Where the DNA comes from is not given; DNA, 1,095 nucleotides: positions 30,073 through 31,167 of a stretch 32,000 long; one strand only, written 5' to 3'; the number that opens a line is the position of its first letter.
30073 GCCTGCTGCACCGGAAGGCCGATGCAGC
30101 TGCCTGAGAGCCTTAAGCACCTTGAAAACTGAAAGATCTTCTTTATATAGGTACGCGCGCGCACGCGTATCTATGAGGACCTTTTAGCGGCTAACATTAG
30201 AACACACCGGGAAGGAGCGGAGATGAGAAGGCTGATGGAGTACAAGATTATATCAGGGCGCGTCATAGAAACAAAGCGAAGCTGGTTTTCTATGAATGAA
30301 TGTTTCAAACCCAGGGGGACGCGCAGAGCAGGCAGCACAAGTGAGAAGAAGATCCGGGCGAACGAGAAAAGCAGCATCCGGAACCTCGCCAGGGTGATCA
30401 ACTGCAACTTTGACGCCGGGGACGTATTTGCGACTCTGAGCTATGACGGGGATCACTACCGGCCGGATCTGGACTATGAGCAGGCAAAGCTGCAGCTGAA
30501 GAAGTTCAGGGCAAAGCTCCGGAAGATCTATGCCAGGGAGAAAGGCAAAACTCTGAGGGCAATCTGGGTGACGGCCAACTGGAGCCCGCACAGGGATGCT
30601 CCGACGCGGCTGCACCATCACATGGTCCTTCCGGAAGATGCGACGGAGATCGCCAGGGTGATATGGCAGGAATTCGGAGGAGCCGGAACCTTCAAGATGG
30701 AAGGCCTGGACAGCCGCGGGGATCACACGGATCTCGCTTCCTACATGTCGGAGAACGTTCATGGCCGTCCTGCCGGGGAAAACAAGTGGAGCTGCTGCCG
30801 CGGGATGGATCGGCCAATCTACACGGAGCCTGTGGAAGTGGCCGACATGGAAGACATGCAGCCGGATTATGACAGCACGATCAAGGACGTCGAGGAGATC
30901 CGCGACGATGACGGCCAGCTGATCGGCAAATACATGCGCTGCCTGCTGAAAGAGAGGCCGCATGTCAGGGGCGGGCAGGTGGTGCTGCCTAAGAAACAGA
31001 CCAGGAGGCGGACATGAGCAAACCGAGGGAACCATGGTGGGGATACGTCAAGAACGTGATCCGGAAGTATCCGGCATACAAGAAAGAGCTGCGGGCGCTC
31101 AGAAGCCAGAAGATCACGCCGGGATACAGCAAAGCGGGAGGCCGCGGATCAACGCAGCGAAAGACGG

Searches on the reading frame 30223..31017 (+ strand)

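Call 77: search_protein_families(library=phrogs, proteins=[window:30223-31017:+], max_evalue=0.00001)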
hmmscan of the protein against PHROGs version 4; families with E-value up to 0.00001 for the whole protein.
window:30223-31017:+ (264 aa): 1 family
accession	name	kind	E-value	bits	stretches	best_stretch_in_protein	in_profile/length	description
phrog_3584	-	DNA, RNA and nucleotide metabolism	2.8e-40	139.4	1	3-232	4-240/265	replication initiation protein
